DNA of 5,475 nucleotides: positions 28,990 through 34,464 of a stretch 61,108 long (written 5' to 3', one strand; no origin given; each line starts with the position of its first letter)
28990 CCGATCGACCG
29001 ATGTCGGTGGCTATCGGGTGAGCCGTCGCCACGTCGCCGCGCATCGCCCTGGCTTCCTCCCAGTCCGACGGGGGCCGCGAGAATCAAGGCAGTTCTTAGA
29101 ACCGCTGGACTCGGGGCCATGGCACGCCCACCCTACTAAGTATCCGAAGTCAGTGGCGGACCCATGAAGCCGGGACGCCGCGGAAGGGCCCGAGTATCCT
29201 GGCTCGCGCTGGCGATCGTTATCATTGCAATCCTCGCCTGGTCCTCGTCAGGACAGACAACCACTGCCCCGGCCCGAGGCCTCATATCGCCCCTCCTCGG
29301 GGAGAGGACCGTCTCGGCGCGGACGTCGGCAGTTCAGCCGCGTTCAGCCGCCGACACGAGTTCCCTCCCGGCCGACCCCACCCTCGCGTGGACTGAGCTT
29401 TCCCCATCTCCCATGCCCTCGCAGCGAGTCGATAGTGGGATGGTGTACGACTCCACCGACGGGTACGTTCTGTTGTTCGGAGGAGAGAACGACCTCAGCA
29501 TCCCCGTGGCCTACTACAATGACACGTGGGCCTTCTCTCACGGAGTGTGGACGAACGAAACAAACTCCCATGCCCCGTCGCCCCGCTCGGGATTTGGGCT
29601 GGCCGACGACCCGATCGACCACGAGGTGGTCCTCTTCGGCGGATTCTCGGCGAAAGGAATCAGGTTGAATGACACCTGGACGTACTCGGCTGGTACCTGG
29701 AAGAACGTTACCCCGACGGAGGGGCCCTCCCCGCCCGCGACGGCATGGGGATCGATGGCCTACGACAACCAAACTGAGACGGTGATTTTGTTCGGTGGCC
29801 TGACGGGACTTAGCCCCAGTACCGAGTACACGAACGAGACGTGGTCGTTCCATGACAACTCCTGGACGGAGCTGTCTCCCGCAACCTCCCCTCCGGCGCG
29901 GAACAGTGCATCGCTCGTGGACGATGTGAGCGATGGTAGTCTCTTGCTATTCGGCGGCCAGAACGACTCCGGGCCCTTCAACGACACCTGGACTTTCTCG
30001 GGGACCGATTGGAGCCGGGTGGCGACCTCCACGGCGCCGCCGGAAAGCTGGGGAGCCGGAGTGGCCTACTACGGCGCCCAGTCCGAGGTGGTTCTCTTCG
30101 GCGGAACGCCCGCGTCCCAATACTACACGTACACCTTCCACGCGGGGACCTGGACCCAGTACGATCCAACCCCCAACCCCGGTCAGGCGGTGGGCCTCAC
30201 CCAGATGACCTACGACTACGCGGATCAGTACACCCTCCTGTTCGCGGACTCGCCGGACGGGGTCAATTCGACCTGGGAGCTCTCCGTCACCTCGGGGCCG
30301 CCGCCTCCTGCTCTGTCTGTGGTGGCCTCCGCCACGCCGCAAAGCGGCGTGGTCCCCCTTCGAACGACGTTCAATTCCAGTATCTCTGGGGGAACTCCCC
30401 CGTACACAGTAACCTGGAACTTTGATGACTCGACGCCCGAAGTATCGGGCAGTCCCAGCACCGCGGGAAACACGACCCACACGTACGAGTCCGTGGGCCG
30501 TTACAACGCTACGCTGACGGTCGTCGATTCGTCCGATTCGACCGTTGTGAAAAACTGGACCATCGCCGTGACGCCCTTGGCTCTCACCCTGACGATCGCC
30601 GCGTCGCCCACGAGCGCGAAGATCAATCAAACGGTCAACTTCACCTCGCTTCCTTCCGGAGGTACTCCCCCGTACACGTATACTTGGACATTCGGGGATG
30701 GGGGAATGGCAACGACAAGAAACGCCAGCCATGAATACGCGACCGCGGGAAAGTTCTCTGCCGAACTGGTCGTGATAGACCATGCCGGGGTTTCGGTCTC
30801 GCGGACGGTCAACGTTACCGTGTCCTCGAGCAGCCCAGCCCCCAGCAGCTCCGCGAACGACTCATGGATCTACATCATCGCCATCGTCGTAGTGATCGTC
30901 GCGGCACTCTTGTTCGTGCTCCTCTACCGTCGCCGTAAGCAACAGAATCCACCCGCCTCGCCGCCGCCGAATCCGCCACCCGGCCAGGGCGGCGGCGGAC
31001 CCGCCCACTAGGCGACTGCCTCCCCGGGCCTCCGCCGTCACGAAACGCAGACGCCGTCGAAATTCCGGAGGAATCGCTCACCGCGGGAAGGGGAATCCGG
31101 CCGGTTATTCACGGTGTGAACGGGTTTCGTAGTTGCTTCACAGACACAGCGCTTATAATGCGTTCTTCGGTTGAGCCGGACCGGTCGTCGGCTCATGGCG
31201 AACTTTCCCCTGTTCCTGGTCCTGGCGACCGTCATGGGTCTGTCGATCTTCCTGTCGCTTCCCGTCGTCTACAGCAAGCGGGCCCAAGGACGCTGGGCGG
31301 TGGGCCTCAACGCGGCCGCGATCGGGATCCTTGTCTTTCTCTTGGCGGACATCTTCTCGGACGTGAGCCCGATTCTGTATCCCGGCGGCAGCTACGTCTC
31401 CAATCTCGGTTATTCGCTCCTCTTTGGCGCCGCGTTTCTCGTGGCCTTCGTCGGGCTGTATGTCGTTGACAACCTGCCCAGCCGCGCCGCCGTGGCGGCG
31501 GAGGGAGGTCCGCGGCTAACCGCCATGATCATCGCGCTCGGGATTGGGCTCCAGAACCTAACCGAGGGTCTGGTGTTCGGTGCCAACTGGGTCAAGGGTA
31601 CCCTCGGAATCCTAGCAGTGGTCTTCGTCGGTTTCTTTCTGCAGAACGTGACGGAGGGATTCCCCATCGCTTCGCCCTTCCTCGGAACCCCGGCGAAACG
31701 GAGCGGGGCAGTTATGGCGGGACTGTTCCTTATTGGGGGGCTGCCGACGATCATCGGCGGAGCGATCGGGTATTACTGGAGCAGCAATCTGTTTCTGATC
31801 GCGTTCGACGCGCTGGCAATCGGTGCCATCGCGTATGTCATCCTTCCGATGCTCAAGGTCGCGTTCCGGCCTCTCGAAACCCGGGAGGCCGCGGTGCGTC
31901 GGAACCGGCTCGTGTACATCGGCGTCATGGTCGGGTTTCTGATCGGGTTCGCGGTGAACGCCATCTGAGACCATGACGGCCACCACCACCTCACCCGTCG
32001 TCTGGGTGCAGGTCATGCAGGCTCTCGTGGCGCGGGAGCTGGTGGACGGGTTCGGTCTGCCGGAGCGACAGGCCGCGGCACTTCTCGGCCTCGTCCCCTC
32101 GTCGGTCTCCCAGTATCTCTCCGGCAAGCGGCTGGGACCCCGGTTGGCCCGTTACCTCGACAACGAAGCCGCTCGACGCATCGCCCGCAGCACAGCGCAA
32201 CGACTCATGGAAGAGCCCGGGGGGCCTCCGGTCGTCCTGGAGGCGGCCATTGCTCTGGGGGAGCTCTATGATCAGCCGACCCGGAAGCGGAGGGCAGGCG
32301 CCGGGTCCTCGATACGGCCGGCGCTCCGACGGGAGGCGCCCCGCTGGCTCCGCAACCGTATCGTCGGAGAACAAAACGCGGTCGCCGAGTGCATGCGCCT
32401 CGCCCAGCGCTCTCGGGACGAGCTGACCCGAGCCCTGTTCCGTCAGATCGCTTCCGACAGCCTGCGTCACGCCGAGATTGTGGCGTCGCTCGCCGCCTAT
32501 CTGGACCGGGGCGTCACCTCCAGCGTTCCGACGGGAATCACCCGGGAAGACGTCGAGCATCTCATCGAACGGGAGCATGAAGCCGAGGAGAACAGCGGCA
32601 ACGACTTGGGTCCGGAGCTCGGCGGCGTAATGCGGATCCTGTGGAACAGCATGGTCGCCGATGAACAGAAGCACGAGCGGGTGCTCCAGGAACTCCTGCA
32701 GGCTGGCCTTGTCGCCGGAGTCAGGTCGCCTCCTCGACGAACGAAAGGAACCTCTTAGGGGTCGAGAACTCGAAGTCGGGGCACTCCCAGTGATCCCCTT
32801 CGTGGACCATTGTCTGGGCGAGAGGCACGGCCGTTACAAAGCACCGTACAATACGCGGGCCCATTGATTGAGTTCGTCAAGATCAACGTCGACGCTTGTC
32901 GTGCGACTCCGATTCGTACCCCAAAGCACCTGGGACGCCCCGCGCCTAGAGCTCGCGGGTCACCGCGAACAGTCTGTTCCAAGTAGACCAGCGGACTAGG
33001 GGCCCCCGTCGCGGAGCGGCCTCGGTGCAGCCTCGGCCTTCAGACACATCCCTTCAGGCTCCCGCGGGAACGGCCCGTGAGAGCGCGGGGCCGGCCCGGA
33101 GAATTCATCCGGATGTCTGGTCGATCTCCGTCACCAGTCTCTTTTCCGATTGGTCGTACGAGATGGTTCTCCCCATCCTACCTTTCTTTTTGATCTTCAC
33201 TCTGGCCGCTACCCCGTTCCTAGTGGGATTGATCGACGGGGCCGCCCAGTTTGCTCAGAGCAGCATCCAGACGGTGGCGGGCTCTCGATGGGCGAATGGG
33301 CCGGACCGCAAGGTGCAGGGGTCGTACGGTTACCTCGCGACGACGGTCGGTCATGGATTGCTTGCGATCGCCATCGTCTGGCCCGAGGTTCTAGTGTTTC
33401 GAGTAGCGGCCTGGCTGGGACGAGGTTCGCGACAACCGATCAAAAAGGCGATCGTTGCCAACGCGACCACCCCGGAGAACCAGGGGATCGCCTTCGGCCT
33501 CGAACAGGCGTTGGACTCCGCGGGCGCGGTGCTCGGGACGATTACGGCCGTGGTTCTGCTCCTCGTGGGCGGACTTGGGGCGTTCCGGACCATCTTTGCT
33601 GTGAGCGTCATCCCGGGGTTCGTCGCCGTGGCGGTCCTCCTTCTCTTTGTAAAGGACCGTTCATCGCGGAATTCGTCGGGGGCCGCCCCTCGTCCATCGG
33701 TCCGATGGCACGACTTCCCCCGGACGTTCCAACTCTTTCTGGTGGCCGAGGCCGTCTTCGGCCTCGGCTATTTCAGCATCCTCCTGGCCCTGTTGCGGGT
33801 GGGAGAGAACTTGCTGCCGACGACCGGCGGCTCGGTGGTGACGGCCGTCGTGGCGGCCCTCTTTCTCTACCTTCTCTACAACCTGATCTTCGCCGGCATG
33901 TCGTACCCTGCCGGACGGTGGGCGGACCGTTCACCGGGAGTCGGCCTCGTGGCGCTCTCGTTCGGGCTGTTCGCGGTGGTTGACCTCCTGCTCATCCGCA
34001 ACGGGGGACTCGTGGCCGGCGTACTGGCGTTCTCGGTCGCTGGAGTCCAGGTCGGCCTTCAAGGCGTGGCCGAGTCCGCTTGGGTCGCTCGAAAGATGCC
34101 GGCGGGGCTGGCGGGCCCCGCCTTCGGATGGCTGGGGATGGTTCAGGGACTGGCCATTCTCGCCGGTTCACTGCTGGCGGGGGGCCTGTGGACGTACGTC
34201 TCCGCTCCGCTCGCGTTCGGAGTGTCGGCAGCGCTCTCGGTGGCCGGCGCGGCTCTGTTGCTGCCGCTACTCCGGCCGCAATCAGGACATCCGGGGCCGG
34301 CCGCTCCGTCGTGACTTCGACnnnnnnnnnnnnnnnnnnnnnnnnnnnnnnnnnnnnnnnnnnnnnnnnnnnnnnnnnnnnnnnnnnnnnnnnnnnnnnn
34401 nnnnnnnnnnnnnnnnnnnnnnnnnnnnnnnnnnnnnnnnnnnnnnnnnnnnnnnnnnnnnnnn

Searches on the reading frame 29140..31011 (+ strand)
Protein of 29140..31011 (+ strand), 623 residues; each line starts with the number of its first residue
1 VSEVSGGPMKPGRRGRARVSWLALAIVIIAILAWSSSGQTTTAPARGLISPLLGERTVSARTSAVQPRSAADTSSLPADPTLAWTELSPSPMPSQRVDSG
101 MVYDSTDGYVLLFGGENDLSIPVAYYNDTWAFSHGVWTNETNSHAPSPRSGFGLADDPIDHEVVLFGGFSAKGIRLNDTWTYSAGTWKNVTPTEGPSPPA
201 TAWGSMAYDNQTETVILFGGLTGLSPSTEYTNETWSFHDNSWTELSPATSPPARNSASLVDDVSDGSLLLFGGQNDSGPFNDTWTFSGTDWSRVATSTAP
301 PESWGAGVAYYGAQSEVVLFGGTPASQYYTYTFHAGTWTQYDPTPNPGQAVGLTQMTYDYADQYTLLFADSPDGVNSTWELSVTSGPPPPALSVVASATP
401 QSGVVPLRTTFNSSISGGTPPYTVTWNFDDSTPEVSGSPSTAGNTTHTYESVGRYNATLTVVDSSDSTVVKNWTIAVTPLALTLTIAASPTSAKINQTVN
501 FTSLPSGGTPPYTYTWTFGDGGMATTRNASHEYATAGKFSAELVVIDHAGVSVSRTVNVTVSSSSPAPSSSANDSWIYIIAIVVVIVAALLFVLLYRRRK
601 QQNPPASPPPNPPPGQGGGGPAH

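Call 53: search_protein_families(library=pfam, proteins=[window:29140-31011:+], max_evalue=0.00001)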
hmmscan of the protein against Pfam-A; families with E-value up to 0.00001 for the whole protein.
window:29140-31011:+ (623 aa): 8 families
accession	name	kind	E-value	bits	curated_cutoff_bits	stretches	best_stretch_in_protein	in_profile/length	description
PF24681.1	Kelch_KLHDC2_KLHL20_DRC7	-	3.3e-27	95.7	50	2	186-347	37-200/221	KLHDC2/KLHL20/DRC7 Kelch-repeats domain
PF18911.6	PKD_4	-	1.8e-23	82.8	27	2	489-561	10-85/85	PKD domain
PF13418.12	Kelch_4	-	1e-21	77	21.6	1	253-300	1-48/49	Galactose oxidase, central domain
PF24981.1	Beta-prop_ATRN-LZTR1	-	1.3e-20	74.3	50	1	83-275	26-221/289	Attractin/LZTR1 beta-propeller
PF13415.12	Kelch_3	-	1.8e-17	63.5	22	0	161-209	2-48/48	Galactose oxidase, central domain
PF00801.26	PKD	-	1.8e-17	63.5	23.5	2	484-561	2-80/80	PKD domain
PF13964.12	Kelch_6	-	3.5e-10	39.9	25.3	0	206-250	7-48/50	Kelch motif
PF13927.12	Ig_3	-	6.1e-07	30.3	30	0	485-534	5-54/78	Immunoglobulin domain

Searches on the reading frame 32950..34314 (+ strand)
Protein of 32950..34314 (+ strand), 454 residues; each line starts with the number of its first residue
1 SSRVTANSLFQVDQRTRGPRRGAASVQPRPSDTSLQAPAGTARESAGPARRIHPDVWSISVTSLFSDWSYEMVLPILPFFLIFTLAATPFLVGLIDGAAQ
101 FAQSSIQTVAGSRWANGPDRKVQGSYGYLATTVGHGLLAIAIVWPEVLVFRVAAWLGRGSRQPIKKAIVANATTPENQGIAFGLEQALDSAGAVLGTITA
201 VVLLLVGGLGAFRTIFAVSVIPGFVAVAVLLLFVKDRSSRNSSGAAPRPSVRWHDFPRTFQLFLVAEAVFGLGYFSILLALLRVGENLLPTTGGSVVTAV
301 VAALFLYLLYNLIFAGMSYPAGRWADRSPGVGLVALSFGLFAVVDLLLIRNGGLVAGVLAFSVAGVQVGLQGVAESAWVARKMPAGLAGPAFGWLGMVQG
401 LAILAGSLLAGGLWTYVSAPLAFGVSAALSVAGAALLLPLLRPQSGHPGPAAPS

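Call 53: search_protein_families(library=pfam, proteins=[window:32950-34314:+], max_evalue=0.00001)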
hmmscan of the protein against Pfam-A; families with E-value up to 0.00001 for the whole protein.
window:32950-34314:+ (454 aa): 1 family
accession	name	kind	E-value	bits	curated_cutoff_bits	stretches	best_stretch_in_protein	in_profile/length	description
PF07690.21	MFS_1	-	3.4e-25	89.1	33.4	2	60-406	2-346/347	Major Facilitator Superfamily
